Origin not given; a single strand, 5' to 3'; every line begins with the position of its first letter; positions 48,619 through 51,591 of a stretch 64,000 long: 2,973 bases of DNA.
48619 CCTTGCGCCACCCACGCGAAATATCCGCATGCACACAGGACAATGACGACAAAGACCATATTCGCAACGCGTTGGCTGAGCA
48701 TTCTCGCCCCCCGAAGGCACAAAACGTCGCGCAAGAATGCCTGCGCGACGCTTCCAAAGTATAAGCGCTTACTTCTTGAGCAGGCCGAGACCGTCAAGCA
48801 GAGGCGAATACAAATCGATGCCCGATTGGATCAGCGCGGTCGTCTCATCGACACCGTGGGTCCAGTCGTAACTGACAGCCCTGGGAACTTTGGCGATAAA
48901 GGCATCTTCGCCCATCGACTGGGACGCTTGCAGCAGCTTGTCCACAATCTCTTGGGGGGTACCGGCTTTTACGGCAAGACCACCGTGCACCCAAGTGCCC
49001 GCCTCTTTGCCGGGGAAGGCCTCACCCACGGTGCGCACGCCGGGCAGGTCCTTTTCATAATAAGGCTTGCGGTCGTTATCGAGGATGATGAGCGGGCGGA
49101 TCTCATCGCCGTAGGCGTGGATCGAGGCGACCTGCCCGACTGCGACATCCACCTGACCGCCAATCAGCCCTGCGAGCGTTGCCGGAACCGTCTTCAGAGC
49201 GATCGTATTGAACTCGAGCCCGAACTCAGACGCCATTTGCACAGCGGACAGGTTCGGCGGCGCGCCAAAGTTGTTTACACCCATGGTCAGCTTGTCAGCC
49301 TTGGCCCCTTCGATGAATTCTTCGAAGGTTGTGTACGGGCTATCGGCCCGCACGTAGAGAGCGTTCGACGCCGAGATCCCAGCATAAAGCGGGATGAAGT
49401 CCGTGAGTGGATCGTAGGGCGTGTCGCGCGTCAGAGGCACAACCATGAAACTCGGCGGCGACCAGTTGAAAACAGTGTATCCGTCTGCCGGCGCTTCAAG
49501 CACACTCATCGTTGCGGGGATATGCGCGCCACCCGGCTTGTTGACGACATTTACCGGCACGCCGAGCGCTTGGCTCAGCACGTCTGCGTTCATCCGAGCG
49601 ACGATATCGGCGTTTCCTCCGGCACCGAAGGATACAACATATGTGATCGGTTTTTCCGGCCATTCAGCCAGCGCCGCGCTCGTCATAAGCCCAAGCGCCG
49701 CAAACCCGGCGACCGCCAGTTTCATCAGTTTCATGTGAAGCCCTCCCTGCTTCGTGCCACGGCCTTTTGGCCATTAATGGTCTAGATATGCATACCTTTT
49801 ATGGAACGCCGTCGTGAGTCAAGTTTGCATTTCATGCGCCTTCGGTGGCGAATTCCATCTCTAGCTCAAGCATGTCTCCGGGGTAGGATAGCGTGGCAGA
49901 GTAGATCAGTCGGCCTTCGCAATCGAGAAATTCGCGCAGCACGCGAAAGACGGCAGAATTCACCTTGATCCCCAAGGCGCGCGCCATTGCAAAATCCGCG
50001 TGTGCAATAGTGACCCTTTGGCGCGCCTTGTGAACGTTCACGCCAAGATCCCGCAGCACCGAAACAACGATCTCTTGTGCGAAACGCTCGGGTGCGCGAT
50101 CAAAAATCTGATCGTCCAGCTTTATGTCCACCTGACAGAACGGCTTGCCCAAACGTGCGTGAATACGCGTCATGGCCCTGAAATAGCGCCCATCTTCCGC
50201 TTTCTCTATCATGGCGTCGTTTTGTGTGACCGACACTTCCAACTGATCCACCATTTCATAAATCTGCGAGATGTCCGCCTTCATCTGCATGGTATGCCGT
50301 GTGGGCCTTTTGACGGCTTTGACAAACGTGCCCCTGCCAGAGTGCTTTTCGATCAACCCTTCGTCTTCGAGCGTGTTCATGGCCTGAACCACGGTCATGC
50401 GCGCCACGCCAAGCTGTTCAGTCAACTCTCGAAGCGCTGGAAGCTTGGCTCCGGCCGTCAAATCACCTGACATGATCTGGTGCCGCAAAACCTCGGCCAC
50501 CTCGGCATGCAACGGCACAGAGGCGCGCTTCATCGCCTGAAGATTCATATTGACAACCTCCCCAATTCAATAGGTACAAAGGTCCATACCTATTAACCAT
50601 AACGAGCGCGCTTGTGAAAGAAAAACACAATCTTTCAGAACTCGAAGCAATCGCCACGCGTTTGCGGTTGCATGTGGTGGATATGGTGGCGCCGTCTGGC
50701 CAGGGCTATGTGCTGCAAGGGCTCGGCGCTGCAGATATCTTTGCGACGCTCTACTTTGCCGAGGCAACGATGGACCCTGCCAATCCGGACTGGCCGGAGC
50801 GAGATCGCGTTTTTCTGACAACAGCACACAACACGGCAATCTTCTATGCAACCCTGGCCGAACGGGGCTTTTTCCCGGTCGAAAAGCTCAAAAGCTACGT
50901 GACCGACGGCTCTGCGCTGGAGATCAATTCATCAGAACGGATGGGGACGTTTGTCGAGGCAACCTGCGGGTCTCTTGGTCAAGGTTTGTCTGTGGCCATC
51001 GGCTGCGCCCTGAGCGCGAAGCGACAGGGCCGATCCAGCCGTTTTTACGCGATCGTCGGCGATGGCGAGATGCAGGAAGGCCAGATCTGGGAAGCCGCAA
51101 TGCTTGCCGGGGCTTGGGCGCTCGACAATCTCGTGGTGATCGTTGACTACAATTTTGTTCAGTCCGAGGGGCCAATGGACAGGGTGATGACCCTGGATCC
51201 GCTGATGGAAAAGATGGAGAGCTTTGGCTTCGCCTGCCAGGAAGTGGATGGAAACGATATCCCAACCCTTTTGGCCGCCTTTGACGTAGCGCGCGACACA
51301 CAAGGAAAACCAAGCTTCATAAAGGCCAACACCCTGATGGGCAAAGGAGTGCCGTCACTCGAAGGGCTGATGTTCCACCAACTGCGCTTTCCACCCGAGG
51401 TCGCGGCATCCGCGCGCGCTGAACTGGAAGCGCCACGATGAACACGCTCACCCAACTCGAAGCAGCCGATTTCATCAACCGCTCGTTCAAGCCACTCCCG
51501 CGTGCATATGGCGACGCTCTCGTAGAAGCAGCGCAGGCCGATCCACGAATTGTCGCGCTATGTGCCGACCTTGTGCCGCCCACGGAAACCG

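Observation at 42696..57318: Cytoplasmic sulfatase between a TctCBA importer and transketolase-like/SDR genes, mirrored by a second transketolase-ALDH-enolase-FMO-SDR operon: candidate undescribed sulfate-ester catabolic system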

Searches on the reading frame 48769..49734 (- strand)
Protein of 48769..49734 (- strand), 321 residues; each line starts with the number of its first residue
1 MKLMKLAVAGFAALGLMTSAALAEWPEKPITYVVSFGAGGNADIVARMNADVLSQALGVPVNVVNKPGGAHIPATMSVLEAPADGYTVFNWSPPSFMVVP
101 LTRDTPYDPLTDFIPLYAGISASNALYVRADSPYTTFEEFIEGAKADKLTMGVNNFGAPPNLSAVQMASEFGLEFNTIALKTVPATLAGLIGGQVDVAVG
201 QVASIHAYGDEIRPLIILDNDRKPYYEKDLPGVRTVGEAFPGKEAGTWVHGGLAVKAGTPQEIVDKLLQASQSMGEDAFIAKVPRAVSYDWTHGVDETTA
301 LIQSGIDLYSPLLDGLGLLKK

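Call 4: search_protein_families(library=pfam, proteins=[window:48769-49734:-])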
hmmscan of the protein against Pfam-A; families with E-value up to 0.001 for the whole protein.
window:48769-49734:- (321 aa): 1 family
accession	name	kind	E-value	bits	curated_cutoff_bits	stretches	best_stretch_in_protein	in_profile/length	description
PF03401.19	TctC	-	4e-29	102.4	27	1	45-285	1-240/274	Tripartite tricarboxylate transporter family receptor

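Call 6: search_protein_families(library=ncbifam, proteins=[window:48769-49734:-], max_evalue=0.00001)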
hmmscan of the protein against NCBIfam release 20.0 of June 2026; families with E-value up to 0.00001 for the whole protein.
window:48769-49734:- (321 aa): 0 families

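Call 37: search_solved_structures(query=window:48769-49734:-, max_evalue=0.001)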
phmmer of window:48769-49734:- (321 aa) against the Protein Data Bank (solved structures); distinct sequences matched with E-value up to 0.001: 11.
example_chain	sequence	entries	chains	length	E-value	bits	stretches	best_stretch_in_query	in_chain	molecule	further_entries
2f5x_A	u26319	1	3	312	1.4e-25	93.3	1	23-273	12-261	BugD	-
4x9t_A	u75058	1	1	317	5.9e-24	87.9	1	20-277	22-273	Uncharacterized protein UPF0065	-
5oei_A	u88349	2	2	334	2e-22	82.9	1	23-282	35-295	Uncharacterized protein family UPF0065:Tat pathway signal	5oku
7ndr_A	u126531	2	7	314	8.6e-20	74.2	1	27-269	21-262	Tripartite tricarboxylate transporter substrate binding protein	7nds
2dvz_A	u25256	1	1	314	3e-19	72.4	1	24-276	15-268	Putative exported protein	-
2qpq_A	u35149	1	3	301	4.4e-19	71.9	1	23-318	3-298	protein Bug27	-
25hk_A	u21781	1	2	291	1.3e-17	67.1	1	21-279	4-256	Tripartite tricarboxylate transporter substrate binding protein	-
6hke_A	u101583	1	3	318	8e-16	61.2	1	24-270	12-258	Possible TctC subunit of the Tripartite Tricarboxylate Transport(TTT) Family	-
8hka_A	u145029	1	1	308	3.5e-13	52.5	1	30-264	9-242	Periplasmic terephthalate binding protein (TBP)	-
8hk9_D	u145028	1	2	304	5.1e-13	52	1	30-264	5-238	Periplasmic terephthalate binding protein (TBP)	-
8hkb_A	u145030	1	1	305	3.1e-12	49.4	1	30-264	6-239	Periplasmic terephthalate binding protein (TBP)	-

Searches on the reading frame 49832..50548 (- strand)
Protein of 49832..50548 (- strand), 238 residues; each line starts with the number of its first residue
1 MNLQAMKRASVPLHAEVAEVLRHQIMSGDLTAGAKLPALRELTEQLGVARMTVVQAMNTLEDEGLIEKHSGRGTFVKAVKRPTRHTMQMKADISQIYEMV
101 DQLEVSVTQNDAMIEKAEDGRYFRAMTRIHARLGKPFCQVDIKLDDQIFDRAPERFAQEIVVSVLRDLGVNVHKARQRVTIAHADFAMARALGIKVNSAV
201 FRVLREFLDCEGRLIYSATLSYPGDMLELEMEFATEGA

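Call 4: search_protein_families(library=pfam, proteins=[window:49832-50548:-])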
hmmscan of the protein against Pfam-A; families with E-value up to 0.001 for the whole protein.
window:49832-50548:- (238 aa): 9 families
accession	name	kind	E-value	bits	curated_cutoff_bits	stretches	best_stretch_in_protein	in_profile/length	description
PF00392.27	GntR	-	1e-20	73.5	27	1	15-76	3-64/64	Bacterial regulatory proteins, gntR family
PF07702.18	UTRA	-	5.4e-11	42.9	23.8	1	124-226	35-139/141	UTRA domain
PF14502.12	HTH_41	-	0.00015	21.5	25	1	32-67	2-37/48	Helix-turn-helix domain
PF01978.25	TrmB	-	0.00016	21.9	25.6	0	40-80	26-66/68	Sugar-specific transcriptional regulator TrmB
PF08279.18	HTH_11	-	0.00018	21.7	25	0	40-73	19-53/55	HTH domain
PF13545.12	HTH_Crp_2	-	0.00019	21.8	27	1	41-73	27-58/70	Crp-like helix-turn-helix domain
PF25213.1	HVO_A0261_N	-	0.00034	20.9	35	0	40-72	28-60/86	HVO_A0261 N-terminal domain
PF08220.18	HTH_DeoR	-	0.00079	19.6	21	0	39-76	17-54/57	DeoR-like helix-turn-helix domain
PF01047.28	MarR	-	0.00082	19.7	24.6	0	40-68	21-49/59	MarR family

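Call 53: search_protein_families(library=ncbifam, proteins=[window:49832-50548:-], max_evalue=1e-25)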
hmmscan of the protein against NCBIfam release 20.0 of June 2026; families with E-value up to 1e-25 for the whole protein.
window:49832-50548:- (238 aa): 0 families

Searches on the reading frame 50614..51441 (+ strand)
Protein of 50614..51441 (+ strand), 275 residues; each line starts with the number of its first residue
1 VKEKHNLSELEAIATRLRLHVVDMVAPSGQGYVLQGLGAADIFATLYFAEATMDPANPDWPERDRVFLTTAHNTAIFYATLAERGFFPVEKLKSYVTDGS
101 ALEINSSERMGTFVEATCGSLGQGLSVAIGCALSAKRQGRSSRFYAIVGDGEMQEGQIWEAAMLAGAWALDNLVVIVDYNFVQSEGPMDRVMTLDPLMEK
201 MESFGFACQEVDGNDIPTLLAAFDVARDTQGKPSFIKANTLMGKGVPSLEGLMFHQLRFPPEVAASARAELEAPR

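Call 5: search_protein_families(library=pfam, proteins=[window:50614-51441:+])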
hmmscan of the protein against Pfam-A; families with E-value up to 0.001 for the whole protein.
window:50614-51441:+ (275 aa): 4 families
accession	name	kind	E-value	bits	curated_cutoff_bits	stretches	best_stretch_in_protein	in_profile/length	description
PF00456.26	Transketolase_N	-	2.6e-38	132.3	22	1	13-251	5-254/334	Transketolase, thiamine diphosphate binding domain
PF13292.11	DXP_synthase_N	-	5.3e-09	36.2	21.2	1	122-180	114-171/274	1-deoxy-D-xylulose-5-phosphate synthase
PF00676.26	E1_dh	-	8.6e-09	35.2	22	1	100-229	84-210/300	Dehydrogenase E1 component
PF02775.26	TPP_enzyme_C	-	5.2e-05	23.5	21.9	1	109-161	17-65/151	Thiamine pyrophosphate enzyme, C-terminal TPP binding domain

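Call 6: search_protein_families(library=ncbifam, proteins=[window:50614-51441:+], max_evalue=0.00001)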
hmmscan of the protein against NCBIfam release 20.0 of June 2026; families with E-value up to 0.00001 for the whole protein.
window:50614-51441:+ (275 aa): 11 families
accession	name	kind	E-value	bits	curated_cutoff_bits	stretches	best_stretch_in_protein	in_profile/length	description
NF004559.0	PRK05899.2-5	equivalog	9.6e-62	209.1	488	1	2-272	10-280/627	transketolase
NF004556.0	PRK05899.2-2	equivalog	1.6e-47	162.1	575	1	4-255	11-260/639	transketolase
TIGR00232.1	tktlase_bact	equivalog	3.2e-41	141.4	682.25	1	15-251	5-252/654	transketolase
NF004558.0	PRK05899.2-4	equivalog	6.3e-39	133.9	788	1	16-250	9-249/651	transketolase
TIGR03181.1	PDH_E1_alph_x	equivalog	1.4e-13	50.5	411.35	1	118-238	121-243/341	pyruvate dehydrogenase (acetyl-transferring) E1 component subunit alpha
TIGR03182.1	PDH_E1_alph_y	equivalog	5.8e-13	48.4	393.85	1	119-240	110-233/315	pyruvate dehydrogenase (acetyl-transferring) E1 component subunit alpha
TIGR00204.1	dxs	equivalog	9.1e-10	37.7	465.95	1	5-180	13-172/616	1-deoxy-D-xylulose-5-phosphate synthase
TIGR00759.1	aceE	equivalog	4.7e-09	34.8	859.9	1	63-189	131-266/885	pyruvate dehydrogenase (acetyl-transferring), homodimeric type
TIGR03186.1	AKGDH_not_PDH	exception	2.4e-08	32.7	1408.3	0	62-188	130-265/889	alpha-ketoglutarate dehydrogenase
NF003933.0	PRK05444.2-2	equivalog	1.4e-06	27.1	395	1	118-246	117-253/606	1-deoxy-D-xylulose-5-phosphate synthase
NF008968.0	PRK12315.1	subfamily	2.7e-06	25.9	510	0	122-246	117-249/582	1-deoxy-D-xylulose-5-phosphate synthase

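Call 25: search_solved_structures(query=window:50614-51441:+, max_evalue=1e-8, show_alignments=3)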
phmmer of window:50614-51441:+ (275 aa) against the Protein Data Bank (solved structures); distinct sequences matched with E-value up to 1e-8: 43.
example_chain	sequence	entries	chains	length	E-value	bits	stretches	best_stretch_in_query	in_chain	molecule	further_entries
6yak_AAA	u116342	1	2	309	3.4e-64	220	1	8-273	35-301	N-terminal component of the split chain transketolase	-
6rjb_A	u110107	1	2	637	7.9e-35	123.8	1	4-263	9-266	Transketolase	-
3mos_A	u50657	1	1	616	8.3e-35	123.7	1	4-263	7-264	Transketolase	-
4kxu_A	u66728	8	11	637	9.1e-35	123.6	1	4-263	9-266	Transketolase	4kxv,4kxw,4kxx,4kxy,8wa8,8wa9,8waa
3ooy_A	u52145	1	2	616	1.1e-34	123.3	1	6-263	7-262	Transketolase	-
6ha3_A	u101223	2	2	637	2.4e-34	122.2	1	4-263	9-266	Transketolase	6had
7wrr_A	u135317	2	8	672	1.2e-31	113.4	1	2-271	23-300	Transketolase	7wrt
2e6k_A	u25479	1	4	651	1.3e-31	113.3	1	2-271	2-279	Transketolase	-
8cip_A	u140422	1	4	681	5.5e-28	101.3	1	5-252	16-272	Transketolase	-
3m34_A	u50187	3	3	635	5.9e-28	101.3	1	6-252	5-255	Transketolase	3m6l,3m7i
3l84_A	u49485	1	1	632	8e-28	100.8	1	6-252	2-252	Transketolase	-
8r3r_A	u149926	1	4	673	8.2e-27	97.5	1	17-253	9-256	Probable transketolase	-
5vrb_A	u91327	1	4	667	2.7e-26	95.8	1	8-252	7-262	Transketolase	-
2r5n_A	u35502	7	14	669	9.7e-26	94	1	11-251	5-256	Transketolase 1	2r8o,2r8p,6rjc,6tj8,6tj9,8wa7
5hht_A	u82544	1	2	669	9.7e-26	94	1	11-251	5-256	Transketolase 1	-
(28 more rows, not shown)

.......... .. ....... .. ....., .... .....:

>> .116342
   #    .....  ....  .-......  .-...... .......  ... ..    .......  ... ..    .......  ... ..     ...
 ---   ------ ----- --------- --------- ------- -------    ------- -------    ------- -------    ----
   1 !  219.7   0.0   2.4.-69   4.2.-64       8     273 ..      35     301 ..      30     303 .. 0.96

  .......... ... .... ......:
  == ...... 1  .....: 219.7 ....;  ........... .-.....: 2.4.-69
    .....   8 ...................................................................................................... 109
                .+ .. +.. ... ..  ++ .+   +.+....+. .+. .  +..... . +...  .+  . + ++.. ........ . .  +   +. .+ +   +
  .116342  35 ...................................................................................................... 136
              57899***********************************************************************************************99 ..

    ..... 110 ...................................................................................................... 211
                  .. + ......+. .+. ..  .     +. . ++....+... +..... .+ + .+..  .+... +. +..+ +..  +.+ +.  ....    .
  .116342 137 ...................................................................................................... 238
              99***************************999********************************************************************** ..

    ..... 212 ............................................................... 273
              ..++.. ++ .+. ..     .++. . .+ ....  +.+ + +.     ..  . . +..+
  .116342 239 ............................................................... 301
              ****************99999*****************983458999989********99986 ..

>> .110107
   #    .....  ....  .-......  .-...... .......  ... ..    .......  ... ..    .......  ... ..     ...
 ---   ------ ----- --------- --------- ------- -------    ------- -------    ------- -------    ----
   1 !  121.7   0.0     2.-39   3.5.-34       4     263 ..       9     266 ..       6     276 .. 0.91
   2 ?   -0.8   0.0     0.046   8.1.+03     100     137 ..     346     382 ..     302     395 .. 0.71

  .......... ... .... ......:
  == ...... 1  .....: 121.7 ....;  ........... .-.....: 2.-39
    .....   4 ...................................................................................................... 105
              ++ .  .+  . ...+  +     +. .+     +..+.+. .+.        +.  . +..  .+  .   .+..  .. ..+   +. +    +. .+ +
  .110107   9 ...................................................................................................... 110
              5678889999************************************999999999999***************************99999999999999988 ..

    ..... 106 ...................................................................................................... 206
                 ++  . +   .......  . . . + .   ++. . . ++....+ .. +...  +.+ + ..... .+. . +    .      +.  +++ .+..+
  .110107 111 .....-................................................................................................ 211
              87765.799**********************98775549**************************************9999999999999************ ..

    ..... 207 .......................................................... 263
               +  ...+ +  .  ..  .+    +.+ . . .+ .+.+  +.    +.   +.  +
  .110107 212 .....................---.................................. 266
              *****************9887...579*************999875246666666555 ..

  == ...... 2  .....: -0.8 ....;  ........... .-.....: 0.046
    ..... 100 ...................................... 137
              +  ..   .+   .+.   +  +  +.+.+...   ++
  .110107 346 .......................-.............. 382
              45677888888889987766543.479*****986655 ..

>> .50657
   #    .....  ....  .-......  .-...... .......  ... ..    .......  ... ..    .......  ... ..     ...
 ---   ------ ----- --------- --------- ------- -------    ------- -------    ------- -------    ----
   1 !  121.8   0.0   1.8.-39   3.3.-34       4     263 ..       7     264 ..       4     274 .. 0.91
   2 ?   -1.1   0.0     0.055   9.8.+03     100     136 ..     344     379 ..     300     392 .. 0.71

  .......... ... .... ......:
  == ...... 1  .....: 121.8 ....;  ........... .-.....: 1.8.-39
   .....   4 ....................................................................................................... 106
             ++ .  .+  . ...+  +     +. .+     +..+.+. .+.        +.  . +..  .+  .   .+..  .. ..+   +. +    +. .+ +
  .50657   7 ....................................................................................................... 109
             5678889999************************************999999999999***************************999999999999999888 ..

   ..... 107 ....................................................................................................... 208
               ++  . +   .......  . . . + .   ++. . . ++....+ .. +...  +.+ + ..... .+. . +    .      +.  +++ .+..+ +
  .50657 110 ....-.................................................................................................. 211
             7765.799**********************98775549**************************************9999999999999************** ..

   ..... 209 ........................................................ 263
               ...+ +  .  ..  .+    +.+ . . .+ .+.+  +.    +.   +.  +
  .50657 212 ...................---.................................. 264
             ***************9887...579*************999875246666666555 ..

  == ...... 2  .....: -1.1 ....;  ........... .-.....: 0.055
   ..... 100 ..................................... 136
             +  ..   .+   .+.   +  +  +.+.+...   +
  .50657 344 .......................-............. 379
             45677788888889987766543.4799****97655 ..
